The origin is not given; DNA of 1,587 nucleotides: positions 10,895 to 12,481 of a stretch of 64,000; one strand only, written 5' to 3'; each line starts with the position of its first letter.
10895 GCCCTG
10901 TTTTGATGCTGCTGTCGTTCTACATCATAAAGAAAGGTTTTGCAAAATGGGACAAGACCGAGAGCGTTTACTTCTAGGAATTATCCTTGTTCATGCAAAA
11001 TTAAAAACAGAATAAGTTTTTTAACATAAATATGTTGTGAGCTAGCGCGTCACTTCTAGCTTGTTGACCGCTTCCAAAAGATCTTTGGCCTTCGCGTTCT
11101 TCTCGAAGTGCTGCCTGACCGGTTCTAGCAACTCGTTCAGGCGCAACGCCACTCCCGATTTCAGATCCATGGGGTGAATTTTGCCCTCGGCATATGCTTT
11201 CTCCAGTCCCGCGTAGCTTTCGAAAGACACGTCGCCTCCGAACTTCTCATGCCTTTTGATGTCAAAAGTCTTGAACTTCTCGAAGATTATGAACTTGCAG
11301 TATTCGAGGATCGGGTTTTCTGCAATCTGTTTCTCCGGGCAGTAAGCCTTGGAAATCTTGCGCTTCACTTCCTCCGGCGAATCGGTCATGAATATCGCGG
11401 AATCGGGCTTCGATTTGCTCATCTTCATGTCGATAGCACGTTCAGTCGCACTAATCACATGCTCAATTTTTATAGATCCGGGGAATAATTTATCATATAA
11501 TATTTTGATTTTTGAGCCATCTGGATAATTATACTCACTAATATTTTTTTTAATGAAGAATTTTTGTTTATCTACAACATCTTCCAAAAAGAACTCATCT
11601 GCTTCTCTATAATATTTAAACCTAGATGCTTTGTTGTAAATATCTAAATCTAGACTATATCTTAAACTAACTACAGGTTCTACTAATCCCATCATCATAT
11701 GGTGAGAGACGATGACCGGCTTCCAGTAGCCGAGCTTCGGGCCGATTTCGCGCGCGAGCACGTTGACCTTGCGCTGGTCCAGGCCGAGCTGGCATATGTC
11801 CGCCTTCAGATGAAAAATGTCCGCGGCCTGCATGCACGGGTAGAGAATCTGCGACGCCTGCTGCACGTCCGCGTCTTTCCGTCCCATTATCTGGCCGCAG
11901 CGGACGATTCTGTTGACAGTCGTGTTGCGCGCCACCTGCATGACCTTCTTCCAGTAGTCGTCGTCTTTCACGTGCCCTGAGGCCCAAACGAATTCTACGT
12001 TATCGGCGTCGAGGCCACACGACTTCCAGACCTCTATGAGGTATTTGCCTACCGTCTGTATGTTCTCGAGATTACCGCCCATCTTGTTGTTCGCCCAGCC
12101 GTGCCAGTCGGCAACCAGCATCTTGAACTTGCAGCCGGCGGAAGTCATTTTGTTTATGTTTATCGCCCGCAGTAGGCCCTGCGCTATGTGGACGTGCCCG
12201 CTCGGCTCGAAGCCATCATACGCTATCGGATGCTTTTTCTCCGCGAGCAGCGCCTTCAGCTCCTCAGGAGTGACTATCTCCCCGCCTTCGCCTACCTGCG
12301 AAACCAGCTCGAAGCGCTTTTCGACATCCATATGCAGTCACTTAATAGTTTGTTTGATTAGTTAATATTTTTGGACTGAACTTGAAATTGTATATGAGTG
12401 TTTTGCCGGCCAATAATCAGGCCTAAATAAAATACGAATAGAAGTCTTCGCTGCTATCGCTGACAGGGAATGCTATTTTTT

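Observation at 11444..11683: In-frame, compositionally foreign (AT-rich) insertion of about 80 codons in tyrosyl-tRNA synthetase between the LxGLDG region and KMSKS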

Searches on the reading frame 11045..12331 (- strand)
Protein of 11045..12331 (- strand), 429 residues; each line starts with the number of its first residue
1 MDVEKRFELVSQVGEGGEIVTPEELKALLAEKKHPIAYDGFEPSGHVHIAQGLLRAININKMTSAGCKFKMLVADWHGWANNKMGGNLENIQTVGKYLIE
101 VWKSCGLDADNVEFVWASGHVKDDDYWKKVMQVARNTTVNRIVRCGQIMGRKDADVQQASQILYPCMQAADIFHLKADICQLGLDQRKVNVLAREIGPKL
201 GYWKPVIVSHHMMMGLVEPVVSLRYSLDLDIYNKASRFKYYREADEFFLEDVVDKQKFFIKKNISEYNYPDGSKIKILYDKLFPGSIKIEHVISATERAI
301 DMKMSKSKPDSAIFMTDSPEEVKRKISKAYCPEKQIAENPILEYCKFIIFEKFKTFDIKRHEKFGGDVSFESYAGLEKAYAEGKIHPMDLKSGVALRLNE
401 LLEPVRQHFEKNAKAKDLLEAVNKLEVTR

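Call 4: search_protein_families(library=pfam, proteins=[window:11045-12331:-], max_evalue=1)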
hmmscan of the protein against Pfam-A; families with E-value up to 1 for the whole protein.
window:11045-12331:- (429 aa): 1 family
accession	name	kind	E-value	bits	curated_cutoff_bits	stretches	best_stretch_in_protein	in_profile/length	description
PF00579.31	tRNA-synt_1b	-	1.4e-49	169.5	21.1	2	32-216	3-193/292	tRNA synthetases class I (W and Y)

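Call 8: find_homologous_proteins(query=window:11045-12331:-, max_evalue=1e-20)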
Query window:11045-12331:- (429 aa): 7466 proteins with E <= 1e-20 among 8000 candidates; the best 120 are listed.
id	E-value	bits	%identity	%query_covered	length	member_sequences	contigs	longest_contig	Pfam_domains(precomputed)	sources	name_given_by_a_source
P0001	1.4e-290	981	100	100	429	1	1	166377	PF00579.32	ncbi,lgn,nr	ncbi:MAG: tyrosine--tRNA ligase [Candidatus Aenigmarchaeota archaeon]|nr:tyrosine--tRNA ligase [Cand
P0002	2.5e-215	733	90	56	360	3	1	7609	PF00579.32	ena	-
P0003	4.0e-205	700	-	-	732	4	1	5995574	PF00579.32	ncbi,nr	ncbi:unnamed protein product [Cuscuta epithymum]|nr:unnamed protein product [Cuscuta epithymum]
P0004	3.5e-203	693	76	63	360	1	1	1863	PF00579.32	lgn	-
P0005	4.8e-198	677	75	63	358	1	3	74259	PF00579.32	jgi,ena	jgi:tyrosyl-tRNA synthetase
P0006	7.7e-194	663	-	-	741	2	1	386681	PF00579.32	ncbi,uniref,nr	ncbi:tyrosine--tRNA ligase 2, cytoplasmic-like [Neltuma alba]|uniref:tyrosine--tRNA ligase 2, cytopl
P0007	1.7e-190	652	-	-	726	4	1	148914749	PF00579.32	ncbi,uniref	ncbi:hypothetical protein RND81_06G243500 [Saponaria officinalis]|uniref:tyrosine--tRNA ligase n=1 T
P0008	4.7e-190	650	-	-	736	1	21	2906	PF00579.32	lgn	-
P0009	5.5e-190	650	-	-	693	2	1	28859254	PF00579.32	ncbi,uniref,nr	ncbi:tyrosine--tRNA ligase 1, cytoplasmic isoform X1 [Argentina anserina]|uniref:tyrosine--tRNA liga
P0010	3.8e-187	641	-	-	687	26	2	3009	PF00579.32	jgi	jgi:tyrosyl-tRNA synthetase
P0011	2.2e-185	635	85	51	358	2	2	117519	PF00579.32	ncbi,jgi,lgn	jgi:tyrosyl-tRNA synthetase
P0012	1.4e-184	632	-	-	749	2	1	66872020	PF00579.32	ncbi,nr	ncbi:tyrosine--tRNA ligase [Trifolium repens]|nr:tyrosine--tRNA ligase [Trifolium repens]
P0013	2.5e-183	628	-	-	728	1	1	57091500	PF00579.32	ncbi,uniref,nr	ncbi:hypothetical protein EJB05_26219 [Eragrostis curvula]|uniref:tyrosine--tRNA ligase n=1 Tax=Erag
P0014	1.4e-182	626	-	-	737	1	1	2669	PF00579.32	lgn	-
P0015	4.8e-182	624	59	100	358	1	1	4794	PF00579.32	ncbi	ncbi:MAG: tyrosine--tRNA ligase [Candidatus Aenigmatarchaeota archaeon]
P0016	3.3e-181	621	82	51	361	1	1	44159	PF00579.32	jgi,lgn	jgi:tyrosyl-tRNA synthetase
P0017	4.6e-181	621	-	-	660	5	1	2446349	PF00579.32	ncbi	ncbi:putative tyrosine--tRNA ligase [Helianthus debilis subsp. tardiflorus]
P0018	1.6e-178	612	78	56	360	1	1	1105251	PF00579.32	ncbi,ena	-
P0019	2.8e-178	611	-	-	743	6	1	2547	PF00579.32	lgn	-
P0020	6.2e-178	610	74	56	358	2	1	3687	PF00579.32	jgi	jgi:tyrosyl-tRNA synthetase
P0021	6.8e-176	604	41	100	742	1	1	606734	PF00579.32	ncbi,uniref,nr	ncbi:unnamed protein product [Eruca vesicaria subsp. sativa]|uniref:tyrosine--tRNA ligase n=1 Tax=Er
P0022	2.7e-175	602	56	100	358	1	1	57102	PF00579.32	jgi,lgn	jgi:tyrosyl-tRNA synthetase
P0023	7.0e-175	600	75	56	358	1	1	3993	PF00579.32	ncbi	-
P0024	7.2e-175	600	79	51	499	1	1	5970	PF00579.32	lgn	-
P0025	7.8e-175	600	-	-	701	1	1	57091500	PF00579.32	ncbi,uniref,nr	ncbi:hypothetical protein EJB05_26205 [Eragrostis curvula]|uniref:tyrosine--tRNA ligase n=1 Tax=Erag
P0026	9.1e-175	600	75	56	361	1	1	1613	PF00579.32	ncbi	-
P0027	9.7e-175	600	71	59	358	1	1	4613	PF00579.32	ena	-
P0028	1.2e-174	599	-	-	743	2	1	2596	PF00579.32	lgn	-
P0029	1.2e-174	599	55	100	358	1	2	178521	PF00579.32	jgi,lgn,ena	-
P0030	1.6e-174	599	-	-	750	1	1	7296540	PF00579.32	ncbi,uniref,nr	ncbi:hypothetical protein CCR75_009363 [Bremia lactucae]|uniref:tyrosine--tRNA ligase n=1 Tax=Bremia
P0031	2.1e-174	599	71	59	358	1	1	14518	PF00579.32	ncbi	-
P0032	4.8e-174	597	73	56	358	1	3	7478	PF00579.32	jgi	jgi:tyrosyl-tRNA synthetase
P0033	9.4e-174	596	77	56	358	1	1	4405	PF00579.32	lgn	-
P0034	1.2e-173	596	75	55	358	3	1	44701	PF00579.32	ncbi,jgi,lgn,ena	-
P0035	2.5e-173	595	78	51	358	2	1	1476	PF00579.32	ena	-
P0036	2.2e-171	589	61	94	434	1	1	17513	PF00579.32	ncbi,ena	-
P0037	3.0e-171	588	70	56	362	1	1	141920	PF00579.32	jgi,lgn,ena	-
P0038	1.3e-170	586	77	56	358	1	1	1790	PF00579.32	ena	-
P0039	3.2e-170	585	77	51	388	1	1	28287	PF00579.32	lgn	-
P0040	5.6e-170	584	71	56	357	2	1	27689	PF00579.32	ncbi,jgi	-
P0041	9.2e-170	583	74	56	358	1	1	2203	PF00579.32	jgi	jgi:tyrosyl-tRNA synthetase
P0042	9.8e-169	580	61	100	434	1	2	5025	PF00579.32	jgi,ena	-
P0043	5.3e-168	578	66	63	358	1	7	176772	PF00579.32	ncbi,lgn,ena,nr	ncbi:tyrosine--tRNA ligase [archaeon]|nr:tyrosine--tRNA ligase [archaeon] MBL7056999.1 tyrosine--tRN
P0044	1.6e-166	573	71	56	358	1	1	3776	PF00579.32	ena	-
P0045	2.3e-166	572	56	100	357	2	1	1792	PF00579.32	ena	-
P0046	3.4e-166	572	68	61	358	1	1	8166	PF00579.32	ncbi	-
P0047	1.7e-165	569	66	63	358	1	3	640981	PF00579.32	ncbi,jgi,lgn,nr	ncbi:tyrosine--tRNA ligase [Candidatus Woesearchaeota archaeon]|nr:tyrosine--tRNA ligase [Candidatus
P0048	2.4e-165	569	67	63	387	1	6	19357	PF00579.32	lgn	-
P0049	3.4e-165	568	74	56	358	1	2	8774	PF00579.32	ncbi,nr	ncbi:MAG: tyrosine--tRNA ligase [Nanoarchaeota archaeon]|nr:tyrosine--tRNA ligase [Nanoarchaeota arc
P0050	5.0e-165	568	78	51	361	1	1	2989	PF00579.32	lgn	-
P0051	8.0e-165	567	79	51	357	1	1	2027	PF00579.32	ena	-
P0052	8.6e-165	567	58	100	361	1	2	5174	PF00579.32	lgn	-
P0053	9.4e-165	567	78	52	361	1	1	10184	PF00579.32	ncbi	-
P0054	1.2e-164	566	65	63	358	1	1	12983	PF00579.32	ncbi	-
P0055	1.8e-164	566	-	-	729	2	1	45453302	PF00579.32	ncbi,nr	ncbi:hypothetical protein QOZ80_9AG0691250 [Eleusine coracana subsp. coracana]|nr:hypothetical prote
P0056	2.0e-164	566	65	63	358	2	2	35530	PF00579.32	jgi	-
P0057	2.2e-164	566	71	55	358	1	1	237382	PF00579.32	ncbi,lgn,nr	ncbi:MAG: tyrosine--tRNA ligase [Candidatus Aenigmarchaeota archaeon]|nr:tyrosine--tRNA ligase [Cand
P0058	3.2e-164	565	79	51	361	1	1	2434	PF00579.32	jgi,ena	-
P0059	3.4e-164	565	77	51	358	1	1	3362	PF00579.32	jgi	-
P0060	7.8e-164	564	65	63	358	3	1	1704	PF00579.32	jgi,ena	-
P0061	8.3e-164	564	79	51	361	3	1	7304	PF00579.32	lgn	-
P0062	8.5e-164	564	63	63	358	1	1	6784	PF00579.32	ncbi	ncbi:tyrosine--tRNA ligase [Bacteroidota bacterium]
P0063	1.2e-163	563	65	63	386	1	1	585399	PF00579.32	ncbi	-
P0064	1.3e-163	563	-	-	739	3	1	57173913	PF00579.32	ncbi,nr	ncbi:Nucleotidylyl transferase superfamily protein [Trifolium repens]|nr:Nucleotidylyl transferase s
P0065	1.5e-163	563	73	55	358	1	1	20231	PF00579.32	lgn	-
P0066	1.6e-163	563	79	51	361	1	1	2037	PF00579.32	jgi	jgi:tyrosyl-tRNA synthetase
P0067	1.7e-163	563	70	55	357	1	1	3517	PF00579.32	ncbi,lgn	-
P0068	1.8e-163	563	72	56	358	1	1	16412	PF00579.32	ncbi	-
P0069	2.1e-163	562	76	52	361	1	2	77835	PF00579.32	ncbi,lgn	-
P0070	2.3e-163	562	68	56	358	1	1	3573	PF00579.32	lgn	-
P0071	2.5e-163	562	64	63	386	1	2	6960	PF00579.32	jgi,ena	-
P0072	3.1e-163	562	78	51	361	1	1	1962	PF00579.32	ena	-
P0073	4.4e-163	561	80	50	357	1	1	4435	PF00579.32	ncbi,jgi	jgi:tyrosyl-tRNA synthetase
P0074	5.1e-163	561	72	56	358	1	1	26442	PF00579.32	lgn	-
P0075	5.2e-163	561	76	52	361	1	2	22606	PF00579.32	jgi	-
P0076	5.3e-163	561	78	51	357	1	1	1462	PF00579.32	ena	-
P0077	5.6e-163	561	65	63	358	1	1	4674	PF00579.32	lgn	-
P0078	9.0e-163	560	69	56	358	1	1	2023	PF00579.32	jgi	jgi:tyrosyl-tRNA synthetase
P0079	9.7e-163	560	66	61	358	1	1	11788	PF00579.32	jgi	-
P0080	1.3e-162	560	79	51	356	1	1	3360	PF00579.32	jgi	-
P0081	2.6e-162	559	60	100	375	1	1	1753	PF00579.32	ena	-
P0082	3.7e-162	558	75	51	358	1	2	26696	PF00579.32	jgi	-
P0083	3.8e-162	558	56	100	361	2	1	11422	PF00579.32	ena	-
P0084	4.0e-162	558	76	51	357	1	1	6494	PF00579.32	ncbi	-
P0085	4.9e-162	558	66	61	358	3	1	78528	PF00579.32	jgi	jgi:tyrosyl-tRNA synthetase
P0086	6.0e-162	558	71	55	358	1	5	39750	PF00579.32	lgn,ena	-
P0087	6.4e-162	557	53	100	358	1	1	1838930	PF00579.32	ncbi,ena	-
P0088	6.5e-162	557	78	51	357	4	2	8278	PF00579.32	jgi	-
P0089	6.8e-162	557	74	52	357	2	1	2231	PF00579.32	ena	-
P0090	7.9e-162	557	70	56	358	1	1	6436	PF00579.32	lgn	-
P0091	8.1e-162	557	73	51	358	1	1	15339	PF00579.32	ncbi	ncbi:MAG: tyrosine--tRNA ligase [Candidatus Woesearchaeota archaeon]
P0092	8.8e-162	557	76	51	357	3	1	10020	PF00579.32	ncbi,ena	-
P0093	9.3e-162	557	73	51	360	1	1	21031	PF00579.32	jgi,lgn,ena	-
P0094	1.0e-161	557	73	51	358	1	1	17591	PF00579.32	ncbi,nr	ncbi:MAG: tyrosine--tRNA ligase [Candidatus Woesearchaeota archaeon]|nr:tyrosine--tRNA ligase [Candi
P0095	1.4e-161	556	76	51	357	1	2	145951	PF00579.32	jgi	-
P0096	1.5e-161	556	54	100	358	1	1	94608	PF00579.32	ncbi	ncbi:MAG: tyrosine--tRNA ligase [Candidatus Woesearchaeota archaeon]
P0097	1.6e-161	556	55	99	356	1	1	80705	PF00579.32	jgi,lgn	jgi:tyrosyl-tRNA synthetase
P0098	1.7e-161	556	66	56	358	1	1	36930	PF00579.32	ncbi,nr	ncbi:tyrosine--tRNA ligase [Candidatus Woesearchaeota archaeon]|nr:tyrosine--tRNA ligase [Candidatus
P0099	1.8e-161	556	76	51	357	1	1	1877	PF00579.32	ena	-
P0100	1.8e-161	556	76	51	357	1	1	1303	PF00579.32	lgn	-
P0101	2.1e-161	556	63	62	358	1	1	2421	PF00579.32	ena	-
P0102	2.5e-161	556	76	51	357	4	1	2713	PF00579.32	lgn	-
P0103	2.6e-161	555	78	51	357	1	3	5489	PF00579.32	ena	-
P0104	2.9e-161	555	76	52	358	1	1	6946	PF00579.32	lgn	-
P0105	3.0e-161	555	73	56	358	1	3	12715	PF00579.32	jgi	-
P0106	3.3e-161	555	69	56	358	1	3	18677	PF00579.32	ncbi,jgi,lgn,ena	-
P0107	3.4e-161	555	53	100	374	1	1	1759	PF00579.32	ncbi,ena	-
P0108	3.6e-161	555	76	51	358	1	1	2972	PF00579.32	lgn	-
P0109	3.8e-161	555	76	51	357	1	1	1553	PF00579.32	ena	-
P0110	6.8e-161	554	71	56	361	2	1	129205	PF00579.32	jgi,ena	-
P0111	1.2e-160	553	70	55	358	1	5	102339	PF00579.32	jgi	-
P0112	1.4e-160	553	76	51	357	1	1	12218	PF00579.32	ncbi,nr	ncbi:tyrosine--tRNA ligase [Candidatus Woesearchaeota archaeon]|nr:tyrosine--tRNA ligase [Candidatus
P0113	1.5e-160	553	74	51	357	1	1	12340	PF00579.32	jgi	jgi:tyrosyl-tRNA synthetase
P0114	1.5e-160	553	69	55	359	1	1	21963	PF00579.32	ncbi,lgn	-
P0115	1.6e-160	553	65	61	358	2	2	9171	PF00579.32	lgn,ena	-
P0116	1.9e-160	553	72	56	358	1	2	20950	PF00579.32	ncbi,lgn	-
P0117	2.0e-160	553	76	51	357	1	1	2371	PF00579.32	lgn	-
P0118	2.1e-160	552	76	51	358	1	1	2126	PF00579.32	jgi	-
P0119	2.3e-160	552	73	51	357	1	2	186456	PF00579.32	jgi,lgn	-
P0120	2.5e-160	552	64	63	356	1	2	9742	PF00579.32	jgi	-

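Call 13: find_encoding_contigs(protein=P0036, flank=5000, max_places=3)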
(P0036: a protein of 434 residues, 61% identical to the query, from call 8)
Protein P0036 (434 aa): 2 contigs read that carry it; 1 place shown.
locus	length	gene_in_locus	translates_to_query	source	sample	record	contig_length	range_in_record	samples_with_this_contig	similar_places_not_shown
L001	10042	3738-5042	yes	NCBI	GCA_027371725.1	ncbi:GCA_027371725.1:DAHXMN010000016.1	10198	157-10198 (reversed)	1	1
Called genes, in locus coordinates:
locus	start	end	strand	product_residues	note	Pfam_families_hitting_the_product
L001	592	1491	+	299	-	-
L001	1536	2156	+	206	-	-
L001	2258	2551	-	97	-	PF01797:Y1_Tnp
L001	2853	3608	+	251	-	PF13489:Methyltransf_23, PF13847:Methyltransf_31, PF08241:Methyltransf_11, PF08242:Methyltransf_12, PF13649:Methyltransf_25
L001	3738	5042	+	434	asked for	PF00579:tRNA-synt_1b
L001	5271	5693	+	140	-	-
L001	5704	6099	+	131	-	-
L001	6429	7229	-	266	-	PF12146:Hydrolase_4, PF00561:Abhydrolase_1, PF12697:Abhydrolase_6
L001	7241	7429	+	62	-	-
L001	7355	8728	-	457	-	PF02878:PGM_PMM_I, PF02879:PGM_PMM_II, PF02880:PGM_PMM_III, PF00408:PGM_PMM_IV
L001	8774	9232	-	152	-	PF01050:MannoseP_isomer (weak)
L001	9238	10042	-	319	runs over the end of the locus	?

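Call 14: find_encoding_contigs(protein=P0002, flank=5000, max_places=3)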
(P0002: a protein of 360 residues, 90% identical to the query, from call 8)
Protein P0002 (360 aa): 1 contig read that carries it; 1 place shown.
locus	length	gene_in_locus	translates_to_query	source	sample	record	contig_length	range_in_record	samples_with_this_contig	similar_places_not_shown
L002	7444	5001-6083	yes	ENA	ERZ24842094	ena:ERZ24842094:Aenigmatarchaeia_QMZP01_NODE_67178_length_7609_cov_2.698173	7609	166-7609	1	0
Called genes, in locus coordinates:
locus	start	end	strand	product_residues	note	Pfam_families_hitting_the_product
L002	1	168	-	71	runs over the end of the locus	PF01137:RTC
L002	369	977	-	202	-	PF01137:RTC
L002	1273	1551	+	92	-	-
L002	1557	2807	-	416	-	PF23023:Anti-Pycsar_Apyc1 (weak), PF00753:Lactamase_B (faint), PF10996:Beta-Casp, PF07521:RMMBL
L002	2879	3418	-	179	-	-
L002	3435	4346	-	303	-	PF01916:DS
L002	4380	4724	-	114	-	-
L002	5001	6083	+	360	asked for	PF00579:tRNA-synt_1b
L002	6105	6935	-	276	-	-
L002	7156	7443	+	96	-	?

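Call 33: find_encoding_contigs(protein=P0042, flank=3000, max_places=2)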
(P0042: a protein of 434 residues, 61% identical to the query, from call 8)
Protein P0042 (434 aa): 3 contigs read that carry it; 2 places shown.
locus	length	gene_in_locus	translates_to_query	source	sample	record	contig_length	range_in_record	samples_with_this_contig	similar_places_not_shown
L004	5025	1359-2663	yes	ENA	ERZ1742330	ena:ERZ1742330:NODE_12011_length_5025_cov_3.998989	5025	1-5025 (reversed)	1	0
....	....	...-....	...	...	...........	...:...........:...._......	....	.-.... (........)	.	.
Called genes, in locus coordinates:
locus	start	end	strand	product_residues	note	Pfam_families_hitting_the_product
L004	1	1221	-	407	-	?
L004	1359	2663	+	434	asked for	PF00579:tRNA-synt_1b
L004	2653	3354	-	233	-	PF01963:TraB_PrgY_gumN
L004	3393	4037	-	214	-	-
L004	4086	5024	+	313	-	?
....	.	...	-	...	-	?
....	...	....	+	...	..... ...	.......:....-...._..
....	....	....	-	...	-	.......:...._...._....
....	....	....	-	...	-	-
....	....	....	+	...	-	?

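Call 34: find_encoding_contigs(protein=P0024, flank=3000, max_places=2)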
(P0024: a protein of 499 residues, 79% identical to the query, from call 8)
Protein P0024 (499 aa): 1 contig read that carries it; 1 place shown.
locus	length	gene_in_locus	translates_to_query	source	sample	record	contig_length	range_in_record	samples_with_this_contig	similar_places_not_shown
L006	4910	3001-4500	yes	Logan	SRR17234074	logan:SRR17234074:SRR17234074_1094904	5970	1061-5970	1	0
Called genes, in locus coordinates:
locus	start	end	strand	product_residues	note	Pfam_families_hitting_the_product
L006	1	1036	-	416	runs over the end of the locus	PF23023:Anti-Pycsar_Apyc1 (faint), PF10996:Beta-Casp, PF07521:RMMBL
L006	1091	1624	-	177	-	-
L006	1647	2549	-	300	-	PF01916:DS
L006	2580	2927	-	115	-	-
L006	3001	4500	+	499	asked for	PF00579:tRNA-synt_1b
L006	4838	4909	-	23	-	?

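Call 37: predict_structure(alignment_id=A3)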
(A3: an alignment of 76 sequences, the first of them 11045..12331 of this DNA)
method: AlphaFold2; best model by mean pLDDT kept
length: 429 residues; sequences in the alignment: 76
mean_pLDDT: 82.6   pTM: 0.81
mean pLDDT of the five models: 82.6, 82.4, 82.3, 81.3, 81.1
residues with pLDDT >= 90: 230; 70-90: 105; 50-70: 50; < 50: 44
segments of 3 or more residues with pLDDT < 50: 222-231, 262-293
pLDDT, mean of each block of 10 residues (from residue 1): 94 67 90 95 87 94 96 91 89 96 96 96 96 92 78 80 90 94 76 89 81 75 46 59 61 71 46 41 34 53 69 93 96 91 95 97 94 98 97 98 97 97 76
secondary structure, 60 per line:
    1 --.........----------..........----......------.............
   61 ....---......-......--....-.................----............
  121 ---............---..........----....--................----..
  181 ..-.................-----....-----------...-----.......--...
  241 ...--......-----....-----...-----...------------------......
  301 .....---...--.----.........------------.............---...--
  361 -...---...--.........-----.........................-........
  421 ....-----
elements in order: H3-11 H22-31 E36-41 H49-64 E68-73 H75-80 H83-86 H88-104 E112-116 H117-120 H124-135 H139-148 H153-156 H159-174 E179-182 H184-200 E206-209 H229-235 E238-243 E246-251 E257-260 E266-268 E274-276 H295-305 H319-327 H340-352 E356-358 E368-370 H373-381 H387-411 H413-424
